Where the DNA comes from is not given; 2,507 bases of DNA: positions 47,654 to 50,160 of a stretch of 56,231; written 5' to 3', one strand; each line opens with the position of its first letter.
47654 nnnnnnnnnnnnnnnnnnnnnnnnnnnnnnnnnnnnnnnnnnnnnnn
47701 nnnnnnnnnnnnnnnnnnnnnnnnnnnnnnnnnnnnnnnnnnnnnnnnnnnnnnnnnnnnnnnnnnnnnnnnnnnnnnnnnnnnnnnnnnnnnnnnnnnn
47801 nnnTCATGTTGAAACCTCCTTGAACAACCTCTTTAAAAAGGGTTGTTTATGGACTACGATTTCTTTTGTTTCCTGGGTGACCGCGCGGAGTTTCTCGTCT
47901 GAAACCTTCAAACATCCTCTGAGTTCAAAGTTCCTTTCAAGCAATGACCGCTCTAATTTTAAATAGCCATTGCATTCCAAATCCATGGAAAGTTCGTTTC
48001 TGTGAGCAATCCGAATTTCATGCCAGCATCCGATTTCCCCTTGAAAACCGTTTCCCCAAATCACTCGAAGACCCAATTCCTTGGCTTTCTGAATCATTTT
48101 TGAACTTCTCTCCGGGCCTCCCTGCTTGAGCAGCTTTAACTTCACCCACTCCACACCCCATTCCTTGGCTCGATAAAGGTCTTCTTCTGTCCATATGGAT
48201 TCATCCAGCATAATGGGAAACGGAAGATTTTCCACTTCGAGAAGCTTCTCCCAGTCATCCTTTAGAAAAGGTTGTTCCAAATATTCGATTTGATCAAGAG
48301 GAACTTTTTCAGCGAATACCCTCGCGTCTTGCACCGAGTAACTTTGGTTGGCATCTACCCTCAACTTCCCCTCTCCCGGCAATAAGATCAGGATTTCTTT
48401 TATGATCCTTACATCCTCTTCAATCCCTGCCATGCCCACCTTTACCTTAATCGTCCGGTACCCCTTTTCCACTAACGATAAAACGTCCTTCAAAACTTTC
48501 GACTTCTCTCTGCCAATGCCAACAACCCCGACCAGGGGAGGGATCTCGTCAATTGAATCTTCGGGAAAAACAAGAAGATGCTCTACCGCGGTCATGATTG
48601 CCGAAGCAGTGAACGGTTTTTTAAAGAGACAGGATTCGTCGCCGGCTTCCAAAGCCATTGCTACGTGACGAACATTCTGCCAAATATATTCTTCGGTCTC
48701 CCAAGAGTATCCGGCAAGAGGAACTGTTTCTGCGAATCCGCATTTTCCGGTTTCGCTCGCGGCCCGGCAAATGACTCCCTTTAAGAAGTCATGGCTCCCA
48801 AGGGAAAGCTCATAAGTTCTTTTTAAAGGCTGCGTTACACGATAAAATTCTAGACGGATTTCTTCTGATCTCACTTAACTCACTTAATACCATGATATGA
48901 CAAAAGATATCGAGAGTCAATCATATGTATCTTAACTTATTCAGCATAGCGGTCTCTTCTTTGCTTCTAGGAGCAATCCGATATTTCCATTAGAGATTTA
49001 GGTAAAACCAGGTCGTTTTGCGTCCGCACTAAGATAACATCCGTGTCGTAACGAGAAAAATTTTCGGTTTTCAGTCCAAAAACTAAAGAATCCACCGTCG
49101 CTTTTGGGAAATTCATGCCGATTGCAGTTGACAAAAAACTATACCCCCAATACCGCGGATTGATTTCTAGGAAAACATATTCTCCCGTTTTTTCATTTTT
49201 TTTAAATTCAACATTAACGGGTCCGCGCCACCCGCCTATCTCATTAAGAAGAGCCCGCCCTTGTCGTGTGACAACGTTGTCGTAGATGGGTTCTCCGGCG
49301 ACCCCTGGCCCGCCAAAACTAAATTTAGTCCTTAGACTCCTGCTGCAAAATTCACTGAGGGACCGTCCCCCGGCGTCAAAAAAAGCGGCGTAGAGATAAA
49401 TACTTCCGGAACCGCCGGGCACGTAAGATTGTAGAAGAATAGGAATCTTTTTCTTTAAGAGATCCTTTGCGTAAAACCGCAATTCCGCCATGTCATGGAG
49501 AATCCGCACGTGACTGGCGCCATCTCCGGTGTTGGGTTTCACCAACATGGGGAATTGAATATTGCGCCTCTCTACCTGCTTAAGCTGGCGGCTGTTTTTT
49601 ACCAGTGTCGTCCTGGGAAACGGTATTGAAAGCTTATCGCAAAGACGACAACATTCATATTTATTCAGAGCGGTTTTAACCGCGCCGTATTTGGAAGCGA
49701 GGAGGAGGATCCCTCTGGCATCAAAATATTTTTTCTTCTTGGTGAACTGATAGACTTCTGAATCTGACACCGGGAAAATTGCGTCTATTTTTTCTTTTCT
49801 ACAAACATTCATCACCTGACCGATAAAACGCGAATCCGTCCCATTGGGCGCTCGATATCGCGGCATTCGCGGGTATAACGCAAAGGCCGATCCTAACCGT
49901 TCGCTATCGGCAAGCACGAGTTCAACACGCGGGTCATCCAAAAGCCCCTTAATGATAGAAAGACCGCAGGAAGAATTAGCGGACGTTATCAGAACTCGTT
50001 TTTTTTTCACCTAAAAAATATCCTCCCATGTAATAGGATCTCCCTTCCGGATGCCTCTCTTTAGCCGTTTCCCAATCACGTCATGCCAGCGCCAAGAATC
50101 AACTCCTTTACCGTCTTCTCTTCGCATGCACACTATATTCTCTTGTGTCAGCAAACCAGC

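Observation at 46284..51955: Five-gene string I cannot map to a known pathway: CDP-alcohol phosphatidyltransferase, NeuB paralog, ATP-grasp, MLE-type enolase, tandem Fe-S flavoprotein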

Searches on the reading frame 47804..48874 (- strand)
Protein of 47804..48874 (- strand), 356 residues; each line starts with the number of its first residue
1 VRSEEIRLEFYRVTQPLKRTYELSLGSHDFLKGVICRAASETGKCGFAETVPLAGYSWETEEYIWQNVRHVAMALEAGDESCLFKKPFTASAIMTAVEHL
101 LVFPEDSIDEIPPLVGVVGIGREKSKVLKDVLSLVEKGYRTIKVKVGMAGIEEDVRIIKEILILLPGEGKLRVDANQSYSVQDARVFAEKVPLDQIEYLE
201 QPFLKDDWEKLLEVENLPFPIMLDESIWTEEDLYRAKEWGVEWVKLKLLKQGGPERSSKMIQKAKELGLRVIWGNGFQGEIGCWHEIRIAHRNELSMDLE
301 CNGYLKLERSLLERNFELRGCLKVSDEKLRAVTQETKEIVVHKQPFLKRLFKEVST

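Call 3: search_protein_families(library=pfam, proteins=[window:47804-48874:-], max_evalue=0.01)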
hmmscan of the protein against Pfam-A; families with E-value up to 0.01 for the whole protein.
window:47804-48874:- (356 aa): 1 family
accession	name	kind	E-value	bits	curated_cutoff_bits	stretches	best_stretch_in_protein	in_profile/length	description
PF13378.12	MR_MLE_C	-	1.3e-23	84.3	29.4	1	130-289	5-167/219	Enolase C-terminal domain-like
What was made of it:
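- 47804..48874 (-): MLE-subgroup enolase-superfamily enzyme, most similar to OSBS, N-acyl-amino-acid racemases and dipeptide epimerases. It is the obligate partner of the flavoprotein. MR_MLE_C scores 84.3 bits (call 3).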

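Call 5: search_protein_families(library=ncbifam, proteins=[window:47804-48874:-], max_evalue=0.001)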
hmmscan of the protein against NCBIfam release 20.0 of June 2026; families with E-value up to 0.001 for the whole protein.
window:47804-48874:- (356 aa): 11 families
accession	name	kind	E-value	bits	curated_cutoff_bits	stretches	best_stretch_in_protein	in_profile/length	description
TIGR01927.1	menC_gam_Gplu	equivalog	1e-29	103.8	130.55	1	31-293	21-282/307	o-succinylbenzoate synthase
NF002739.0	PRK02714.1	equivalog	6.7e-26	91.5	259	1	6-292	3-289/320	o-succinylbenzoate synthase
NF003473.0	PRK05105.1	equivalog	2.6e-24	85.8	236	1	32-282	30-279/331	o-succinylbenzoate synthase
TIGR01928.1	menC_lowGC_arch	equivalog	1.1e-20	74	200.65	1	115-295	125-302/325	o-succinylbenzoate synthase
TIGR02534.1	mucon_cyclo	subfamily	5.6e-20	71.7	334.95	1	133-318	152-340/368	muconate/chloromuconate family cycloisomerase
NF042940.1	racemase_DgcA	equivalog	5.5e-18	65.2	400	1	11-290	4-285/323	N-acetyl-D-Glu racemase DgcA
NF041118.1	A_G_epim_Thtga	equivalog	9.7e-18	64.4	500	1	118-290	134-306/341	L-Ala-D/L-Glu epimerase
NF002782.0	PRK02901.1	equivalog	1.2e-13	50.8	288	1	129-282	94-247/328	o-succinylbenzoate synthase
NF011708.0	PRK15129.1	equivalog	4.1e-11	42.5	343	1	11-274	7-274/321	L-Ala-D/L-Glu epimerase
NF040866.1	AraD_Arch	equivalog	7.6e-09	35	650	1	125-273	150-300/372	arabinonate dehydratase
NF047820.1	TalGalacDh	equivalog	1.1e-06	27.8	500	1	126-209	154-237/371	L-talarate/galactarate dehydratase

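Call 24: search_solved_structures(query=window:47804-48874:-, max_evalue=0.001)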
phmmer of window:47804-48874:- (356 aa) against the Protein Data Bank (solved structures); distinct sequences matched with E-value up to 0.001: 77 (the best 60 are shown).
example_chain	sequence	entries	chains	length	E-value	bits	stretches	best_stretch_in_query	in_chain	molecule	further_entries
1jpm_A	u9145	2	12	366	3.5e-18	68.9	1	127-289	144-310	L-Ala-D/L-Glu Epimerase | similar to chloromuconate cycloisomerase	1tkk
2p88_A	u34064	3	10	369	5.2e-18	68.3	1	113-315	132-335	Mandelate racemase/muconate lactonizing enzyme family protein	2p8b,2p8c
2zad_A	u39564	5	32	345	3.6e-17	65.5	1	117-290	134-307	Muconate cycloisomerase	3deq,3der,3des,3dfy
3jva_A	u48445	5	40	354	2.4e-15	59.5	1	127-275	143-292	Dipeptide Epimerase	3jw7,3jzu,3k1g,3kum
2ozt_A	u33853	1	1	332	4.2e-15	58.7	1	13-282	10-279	Tlr1174 protein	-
3h7v_A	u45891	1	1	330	5e-15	58.5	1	14-282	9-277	O-SUCCINYLBENZOATE SYNTHASE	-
3ct2_A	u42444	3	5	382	1.9e-12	49.9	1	132-312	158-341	Muconate cycloisomerase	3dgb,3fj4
3fcp_A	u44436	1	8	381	2.1e-12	49.9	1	8-287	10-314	L-Ala-D/L-Glu epimerase, a muconate lactonizing enzyme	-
2ggg_A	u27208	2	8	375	4.4e-12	48.8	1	118-315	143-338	N-acylamino acid racemase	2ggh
1r0m_A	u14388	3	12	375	4.5e-12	48.8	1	118-315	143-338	N-acylamino acid racemase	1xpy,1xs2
2fkp_A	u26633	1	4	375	5.8e-12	48.4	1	118-314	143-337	N-acylamino acid racemase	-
2muc_A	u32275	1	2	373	8.7e-12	47.8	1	137-285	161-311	PROTEIN (MUCONATE CYCLOISOMERASE)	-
1muc_A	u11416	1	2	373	8.8e-12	47.8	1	137-285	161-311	MUCONATE LACTONIZING ENZYME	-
1bkh_A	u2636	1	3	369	9e-12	47.8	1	137-285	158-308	MUCONATE LACTONIZING ENZYME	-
3muc_A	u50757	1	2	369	9.3e-12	47.7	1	137-285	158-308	PROTEIN (MUCONATE CYCLOISOMERASE)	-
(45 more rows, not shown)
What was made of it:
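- Closest known: L-Ala-D/L-Glu epimerase. Same: These are the best solved-structure and NCBIfam neighbours (calls 5, 24).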

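Call 37: search_solved_structures(query=window:47804-48874:-, max_evalue=1e-14, show_alignments=5)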
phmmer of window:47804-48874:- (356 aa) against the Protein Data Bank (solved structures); distinct sequences matched with E-value up to 1e-14: 6.
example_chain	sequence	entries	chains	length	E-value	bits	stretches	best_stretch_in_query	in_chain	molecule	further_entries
1jpm_A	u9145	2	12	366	3.5e-18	68.9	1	127-289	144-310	L-Ala-D/L-Glu Epimerase | similar to chloromuconate cycloisomerase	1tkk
2p88_A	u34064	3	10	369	5.2e-18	68.3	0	113-315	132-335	Mandelate racemase/muconate lactonizing enzyme family protein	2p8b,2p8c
2zad_A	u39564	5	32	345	3.6e-17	65.5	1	117-290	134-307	Muconate cycloisomerase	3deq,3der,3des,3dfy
3jva_A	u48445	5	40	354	2.4e-15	59.5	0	127-275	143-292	Dipeptide Epimerase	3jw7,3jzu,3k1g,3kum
2ozt_A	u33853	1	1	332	4.2e-15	58.7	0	13-282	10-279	Tlr1174 protein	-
3h7v_A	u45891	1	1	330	5e-15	58.5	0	14-282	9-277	O-SUCCINYLBENZOATE SYNTHASE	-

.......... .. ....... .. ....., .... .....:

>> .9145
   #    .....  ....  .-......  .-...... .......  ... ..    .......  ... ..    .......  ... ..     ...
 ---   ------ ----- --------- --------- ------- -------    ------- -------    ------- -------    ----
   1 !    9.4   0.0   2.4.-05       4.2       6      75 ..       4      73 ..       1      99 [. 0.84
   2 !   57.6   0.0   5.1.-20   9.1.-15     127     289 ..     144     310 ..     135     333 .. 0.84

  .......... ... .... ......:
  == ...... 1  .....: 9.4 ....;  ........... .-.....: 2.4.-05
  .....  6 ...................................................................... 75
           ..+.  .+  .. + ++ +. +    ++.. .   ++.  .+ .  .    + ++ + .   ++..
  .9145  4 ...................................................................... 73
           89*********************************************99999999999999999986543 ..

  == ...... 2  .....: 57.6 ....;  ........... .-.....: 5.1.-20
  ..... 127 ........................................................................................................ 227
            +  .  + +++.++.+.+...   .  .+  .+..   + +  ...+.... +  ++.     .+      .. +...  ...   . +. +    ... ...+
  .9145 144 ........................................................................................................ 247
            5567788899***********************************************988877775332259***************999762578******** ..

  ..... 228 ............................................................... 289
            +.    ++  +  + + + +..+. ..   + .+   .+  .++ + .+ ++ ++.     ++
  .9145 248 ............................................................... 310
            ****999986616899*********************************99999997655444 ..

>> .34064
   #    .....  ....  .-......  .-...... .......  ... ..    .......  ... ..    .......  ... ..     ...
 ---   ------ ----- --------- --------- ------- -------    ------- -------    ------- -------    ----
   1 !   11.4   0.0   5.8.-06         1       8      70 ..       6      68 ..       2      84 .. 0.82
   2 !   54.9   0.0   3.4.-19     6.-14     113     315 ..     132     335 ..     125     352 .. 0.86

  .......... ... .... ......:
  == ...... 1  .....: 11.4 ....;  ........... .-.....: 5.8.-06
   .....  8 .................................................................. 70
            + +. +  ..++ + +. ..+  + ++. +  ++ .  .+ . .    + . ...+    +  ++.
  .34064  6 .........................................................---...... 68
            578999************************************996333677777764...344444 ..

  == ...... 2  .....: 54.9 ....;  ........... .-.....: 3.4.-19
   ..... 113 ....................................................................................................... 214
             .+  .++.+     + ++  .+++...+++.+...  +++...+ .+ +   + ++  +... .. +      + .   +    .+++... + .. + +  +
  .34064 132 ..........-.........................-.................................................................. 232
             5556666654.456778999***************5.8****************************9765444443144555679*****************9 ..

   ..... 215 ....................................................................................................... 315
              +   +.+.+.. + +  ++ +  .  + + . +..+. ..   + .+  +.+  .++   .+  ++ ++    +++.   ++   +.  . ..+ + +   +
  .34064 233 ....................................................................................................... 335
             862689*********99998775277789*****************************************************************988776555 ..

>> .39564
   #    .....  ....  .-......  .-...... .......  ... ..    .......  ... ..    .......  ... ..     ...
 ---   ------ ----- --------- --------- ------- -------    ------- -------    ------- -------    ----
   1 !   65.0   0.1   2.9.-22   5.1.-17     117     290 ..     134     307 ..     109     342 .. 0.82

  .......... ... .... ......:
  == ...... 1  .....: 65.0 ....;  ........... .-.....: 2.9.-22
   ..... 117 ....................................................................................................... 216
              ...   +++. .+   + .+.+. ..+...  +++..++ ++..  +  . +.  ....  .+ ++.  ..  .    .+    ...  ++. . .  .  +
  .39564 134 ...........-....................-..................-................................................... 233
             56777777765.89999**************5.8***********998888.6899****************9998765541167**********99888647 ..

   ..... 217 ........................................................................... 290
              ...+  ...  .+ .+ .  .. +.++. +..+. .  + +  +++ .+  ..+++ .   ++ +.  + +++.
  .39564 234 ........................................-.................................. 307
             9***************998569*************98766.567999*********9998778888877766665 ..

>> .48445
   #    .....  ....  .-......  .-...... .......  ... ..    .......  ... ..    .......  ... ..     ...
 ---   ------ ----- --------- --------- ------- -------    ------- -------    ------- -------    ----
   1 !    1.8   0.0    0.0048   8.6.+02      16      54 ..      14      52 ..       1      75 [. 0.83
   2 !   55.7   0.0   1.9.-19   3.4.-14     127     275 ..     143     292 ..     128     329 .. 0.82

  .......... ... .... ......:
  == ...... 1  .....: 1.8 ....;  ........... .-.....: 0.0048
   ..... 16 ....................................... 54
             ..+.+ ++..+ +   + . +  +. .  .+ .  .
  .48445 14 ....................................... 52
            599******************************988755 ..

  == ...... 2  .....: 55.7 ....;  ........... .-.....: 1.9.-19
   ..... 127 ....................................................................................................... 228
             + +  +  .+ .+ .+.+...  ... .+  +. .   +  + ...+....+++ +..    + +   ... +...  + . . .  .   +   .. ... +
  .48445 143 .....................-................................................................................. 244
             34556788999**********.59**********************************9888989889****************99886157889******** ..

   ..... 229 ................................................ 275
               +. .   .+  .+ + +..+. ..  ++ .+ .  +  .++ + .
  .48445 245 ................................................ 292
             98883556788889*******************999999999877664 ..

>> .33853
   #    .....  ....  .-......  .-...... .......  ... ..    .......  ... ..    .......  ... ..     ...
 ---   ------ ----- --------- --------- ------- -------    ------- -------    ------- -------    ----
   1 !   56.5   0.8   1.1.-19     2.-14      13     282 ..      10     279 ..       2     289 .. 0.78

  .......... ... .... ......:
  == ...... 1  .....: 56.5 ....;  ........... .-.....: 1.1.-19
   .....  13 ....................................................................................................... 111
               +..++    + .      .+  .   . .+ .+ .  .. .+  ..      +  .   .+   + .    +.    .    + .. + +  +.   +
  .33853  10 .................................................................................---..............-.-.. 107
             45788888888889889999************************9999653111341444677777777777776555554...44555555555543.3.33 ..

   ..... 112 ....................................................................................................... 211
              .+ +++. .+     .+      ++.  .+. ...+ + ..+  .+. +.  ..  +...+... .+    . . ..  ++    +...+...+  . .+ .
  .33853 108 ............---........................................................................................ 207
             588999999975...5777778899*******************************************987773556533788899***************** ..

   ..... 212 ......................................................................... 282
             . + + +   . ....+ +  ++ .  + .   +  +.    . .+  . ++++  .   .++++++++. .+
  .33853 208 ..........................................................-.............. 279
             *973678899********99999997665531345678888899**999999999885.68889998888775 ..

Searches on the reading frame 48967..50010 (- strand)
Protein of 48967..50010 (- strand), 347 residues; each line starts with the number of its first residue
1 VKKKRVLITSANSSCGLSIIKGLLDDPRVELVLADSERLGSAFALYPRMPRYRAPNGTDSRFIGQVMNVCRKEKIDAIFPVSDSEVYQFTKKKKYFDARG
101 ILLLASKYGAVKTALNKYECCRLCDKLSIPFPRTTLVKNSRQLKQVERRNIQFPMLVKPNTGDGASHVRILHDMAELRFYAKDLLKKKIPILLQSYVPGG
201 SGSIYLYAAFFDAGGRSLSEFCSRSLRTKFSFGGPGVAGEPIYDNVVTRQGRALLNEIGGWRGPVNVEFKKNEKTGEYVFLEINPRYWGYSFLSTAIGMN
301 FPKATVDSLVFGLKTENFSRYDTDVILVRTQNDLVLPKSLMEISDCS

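Call 3: search_protein_families(library=pfam, proteins=[window:48967-50010:-], max_evalue=0.01)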
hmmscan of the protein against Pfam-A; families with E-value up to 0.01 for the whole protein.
window:48967-50010:- (347 aa): 6 families
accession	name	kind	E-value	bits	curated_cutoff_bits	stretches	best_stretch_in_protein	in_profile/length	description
PF02655.19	ATP-grasp_3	-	8.8e-07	29.6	23.2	1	116-287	3-157/160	ATP-grasp domain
PF21360.3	PylC-like_N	-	1.1e-06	29.1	27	1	28-103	22-95/96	PylC-like, N-terminal domain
PF15632.11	ATPgrasp_Ter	-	1.3e-05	25.5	29.1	1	260-316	61-114/131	ATP-grasp in the biosynthetic pathway with Ter operon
PF02786.22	CPSase_L_D2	-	0.00015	21.8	19.8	0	260-287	153-180/211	Carbamoyl-phosphate synthase L chain, ATP binding domain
PF08443.16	RimK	-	0.0005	20.2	21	1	115-197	2-82/188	RimK-like ATP-grasp domain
PF05770.16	Ins134_P3_kin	-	0.0068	16.4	23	0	132-200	10-76/201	Inositol 1,3,4-trisphosphate 5/6-kinase ATP-grasp domain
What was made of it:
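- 48967..50010 (-): ATP-grasp carboxylate-amine ligase (PRK12767 / PylC-like type), the third member of the conserved cassette. Pfam ATP-grasp_3 and PylC-like_N pass their cut-offs (call 3).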

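Call 5: search_protein_families(library=ncbifam, proteins=[window:48967-50010:-], max_evalue=0.001)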
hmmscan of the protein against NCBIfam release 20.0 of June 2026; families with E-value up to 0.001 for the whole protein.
window:48967-50010:- (347 aa): 18 families
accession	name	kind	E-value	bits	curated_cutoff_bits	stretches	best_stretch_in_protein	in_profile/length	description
NF009402.0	PRK12767.1-1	equivalog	9e-37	126.6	218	1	3-335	2-322/329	carbamoyl phosphate synthase-like protein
NF009406.0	PRK12767.1-5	equivalog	7e-32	110.8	271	1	6-332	5-316/327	carbamoyl phosphate synthase-like protein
NF009405.0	PRK12767.1-4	equivalog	1.3e-26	93.4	390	1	6-335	3-314/320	carbamoyl phosphate synthase-like protein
NF009404.0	PRK12767.1-3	equivalog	3.7e-21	75.4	316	1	51-337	46-334/344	carbamoyl phosphate synthase-like protein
NF009403.0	PRK12767.1-2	equivalog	8.7e-19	67.9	286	1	34-199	27-186/342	carbamoyl phosphate synthase-like protein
NF005315.0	PRK06849.1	equivalog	5.1e-13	48.8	406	1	2-286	3-275/389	hypothetical protein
NF003671.0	PRK05294.1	equivalog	4.2e-10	37.9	599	1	65-197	617-748/1058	carbamoyl-phosphate synthase large subunit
TIGR01369.1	CPSaseII_lrg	equivalog_domain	8.9e-10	36.8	1027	1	64-199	619-753/1052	carbamoyl-phosphate synthase (glutamine-hydrolyzing) large subunit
NF002563.0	PRK02186.1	subfamily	1.6e-09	36.6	625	1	104-289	95-279/890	argininosuccinate lyase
NF053643.1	Ddl_archaea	equivalog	2.6e-09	36.5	500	1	63-199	50-182/367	putative pseudomurein biosynthesis ATP-grasp protein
NF009554.0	PRK12999.1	equivalog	1.5e-06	26.3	965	1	63-178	67-182/1147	pyruvate carboxylase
TIGR04443.1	F420_CofF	equivalog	5.3e-06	25.7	300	1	110-205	86-180/283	coenzyme gamma-F420-2:alpha-L-glutamate ligase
TIGR01205.1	D_ala_D_alaTIGR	subfamily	5.4e-05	22.3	245.65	0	104-197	94-191/318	D-alanine--D-alanine ligase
TIGR02068.2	cya_phycin_syn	equivalog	6.6e-05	21.1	850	1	80-199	177-296/862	cyanophycin synthetase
TIGR00768.1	rimK_fam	subfamily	8.4e-05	22.1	143.4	1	89-197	61-170/276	RimK family alpha-L-glutamate ligase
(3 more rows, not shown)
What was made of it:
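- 48967..50010 (-): NCBIfam PRK12767 scores 126.6 bits, below its cut-off (call 5).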

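Call 25: search_solved_structures(query=window:48967-50010:-, max_evalue=0.01)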
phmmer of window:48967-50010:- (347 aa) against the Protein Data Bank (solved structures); distinct sequences matched with E-value up to 0.01: 7.
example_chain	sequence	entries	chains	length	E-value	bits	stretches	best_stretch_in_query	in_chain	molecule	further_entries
2pn1_A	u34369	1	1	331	7.2e-16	61.6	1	2-331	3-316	Carbamoylphosphate synthase large subunit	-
1bxr_A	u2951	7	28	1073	8.2e-09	38.4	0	245-306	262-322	CARBAMOYL-PHOSPHATE SYNTHASE | CARBAMOYL PHOSPHATE SYNTHETASE: LARGE SUBUNIT | CARBAMOYL PHOSPHATE SYNTHETASE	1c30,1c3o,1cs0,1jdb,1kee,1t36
1ce8_A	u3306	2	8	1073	8.3e-09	38.4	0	245-306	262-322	PROTEIN (CARBAMOYL-PHOSPHATE SYNTHASE) | carbamoyl phosphate synthetase large chain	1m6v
1a9x_A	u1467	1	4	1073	1.1e-07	34.8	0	245-306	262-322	CARBAMOYL PHOSPHATE SYNTHETASE (LARGE CHAIN)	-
8oxe_A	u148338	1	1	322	0.001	21.7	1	124-207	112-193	Inositol-tetrakisphosphate 1-kinase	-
8f41_I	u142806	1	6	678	0.004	19.7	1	65-287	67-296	3-methylcrotonyl-CoA carboxylase, alpha-subunit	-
8f3d_H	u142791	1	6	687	0.0042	19.7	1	65-287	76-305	3-methylcrotonyl-CoA carboxylase alpha-subunit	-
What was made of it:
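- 48967..50010 (-): The closest solved structure is 2pn1 (call 25).
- On ATP-grasp carboxylate-amine ligases: The match to 2pn1 spans the full length at 7e-16 (call 25).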
